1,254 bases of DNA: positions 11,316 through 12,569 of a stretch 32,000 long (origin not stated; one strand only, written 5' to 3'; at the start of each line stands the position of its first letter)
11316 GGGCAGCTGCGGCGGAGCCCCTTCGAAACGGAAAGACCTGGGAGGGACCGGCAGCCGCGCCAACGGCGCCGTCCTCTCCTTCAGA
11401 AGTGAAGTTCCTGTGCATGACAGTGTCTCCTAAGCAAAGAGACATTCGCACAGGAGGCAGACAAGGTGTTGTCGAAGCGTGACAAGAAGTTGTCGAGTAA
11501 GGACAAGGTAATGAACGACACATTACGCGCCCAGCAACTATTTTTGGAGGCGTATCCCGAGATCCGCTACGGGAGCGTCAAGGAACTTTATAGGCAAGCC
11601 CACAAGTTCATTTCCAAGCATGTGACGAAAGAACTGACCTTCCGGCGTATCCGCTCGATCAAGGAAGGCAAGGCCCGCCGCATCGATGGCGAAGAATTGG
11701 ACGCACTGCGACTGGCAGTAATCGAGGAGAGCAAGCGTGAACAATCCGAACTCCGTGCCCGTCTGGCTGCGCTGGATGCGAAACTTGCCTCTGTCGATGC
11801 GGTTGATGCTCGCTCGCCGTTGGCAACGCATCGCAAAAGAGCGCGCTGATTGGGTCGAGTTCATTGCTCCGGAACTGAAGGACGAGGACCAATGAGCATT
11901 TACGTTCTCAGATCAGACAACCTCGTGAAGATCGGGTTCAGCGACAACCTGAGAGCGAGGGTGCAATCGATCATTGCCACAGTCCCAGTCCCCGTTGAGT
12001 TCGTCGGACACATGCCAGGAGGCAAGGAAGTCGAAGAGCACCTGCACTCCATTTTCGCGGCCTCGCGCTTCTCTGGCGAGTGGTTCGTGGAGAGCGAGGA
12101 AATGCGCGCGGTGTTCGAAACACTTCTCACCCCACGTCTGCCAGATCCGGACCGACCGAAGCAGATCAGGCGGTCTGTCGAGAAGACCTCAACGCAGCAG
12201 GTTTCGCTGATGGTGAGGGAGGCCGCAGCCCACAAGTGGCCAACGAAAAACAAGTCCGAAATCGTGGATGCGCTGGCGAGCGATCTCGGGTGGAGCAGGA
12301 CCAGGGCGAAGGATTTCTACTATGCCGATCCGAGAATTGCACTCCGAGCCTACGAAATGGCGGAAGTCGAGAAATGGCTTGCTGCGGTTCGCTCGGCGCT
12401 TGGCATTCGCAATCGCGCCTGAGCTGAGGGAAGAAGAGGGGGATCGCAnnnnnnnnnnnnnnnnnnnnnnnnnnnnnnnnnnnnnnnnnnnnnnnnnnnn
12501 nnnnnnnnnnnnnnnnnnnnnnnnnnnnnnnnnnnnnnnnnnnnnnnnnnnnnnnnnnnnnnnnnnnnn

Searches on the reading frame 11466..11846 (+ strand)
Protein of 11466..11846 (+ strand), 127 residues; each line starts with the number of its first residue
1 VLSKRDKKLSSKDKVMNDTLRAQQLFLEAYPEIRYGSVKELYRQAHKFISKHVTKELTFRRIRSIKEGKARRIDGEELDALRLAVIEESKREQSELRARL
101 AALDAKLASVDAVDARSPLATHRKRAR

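Call 38: search_protein_families(library=phrogs, proteins=[window:11466-11846:+], max_evalue=0.001)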
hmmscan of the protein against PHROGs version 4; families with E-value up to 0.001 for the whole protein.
window:11466-11846:+ (127 aa): 1 family
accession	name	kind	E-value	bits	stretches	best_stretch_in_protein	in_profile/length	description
phrog_26665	-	unknown function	2.4e-55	187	1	2-120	2-120/121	-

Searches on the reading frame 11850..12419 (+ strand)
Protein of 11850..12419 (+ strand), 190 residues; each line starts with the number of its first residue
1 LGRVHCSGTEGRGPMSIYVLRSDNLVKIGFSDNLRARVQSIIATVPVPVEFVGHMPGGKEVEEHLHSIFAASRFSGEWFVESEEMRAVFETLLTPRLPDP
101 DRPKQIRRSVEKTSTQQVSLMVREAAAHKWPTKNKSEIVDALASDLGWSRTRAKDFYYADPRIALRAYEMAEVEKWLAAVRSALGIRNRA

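Call 38: search_protein_families(library=phrogs, proteins=[window:11850-12419:+], max_evalue=0.001)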
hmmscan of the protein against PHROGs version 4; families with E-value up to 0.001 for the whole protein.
window:11850-12419:+ (190 aa): 5 families
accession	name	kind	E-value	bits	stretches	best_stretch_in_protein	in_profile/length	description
phrog_8130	-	unknown function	1.7e-14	54.7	1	13-93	179-263/434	-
phrog_4284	-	unknown function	8e-14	52.7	1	14-82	84-154/171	-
phrog_8604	-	unknown function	5.3e-11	43.5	1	17-91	127-196/200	-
phrog_27989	-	unknown function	5.1e-08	34.2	1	140-175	39-74/127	-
phrog_33921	-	unknown function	0.00019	22.3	1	15-80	68-133/160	-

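Call 108: search_protein_families(library=pfam, proteins=[window:11850-12419:+], max_evalue=0.001)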
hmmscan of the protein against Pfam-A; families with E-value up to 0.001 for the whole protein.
window:11850-12419:+ (190 aa): 2 families
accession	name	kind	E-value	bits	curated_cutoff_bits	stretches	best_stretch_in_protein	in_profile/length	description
PF13455.12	MUG113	-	4.1e-07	30.9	22.3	1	26-85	1-66/73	Meiotically up-regulated gene 113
PF10544.15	T5orf172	-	9.5e-06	26.5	20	1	17-84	3-92/101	T5orf172 domain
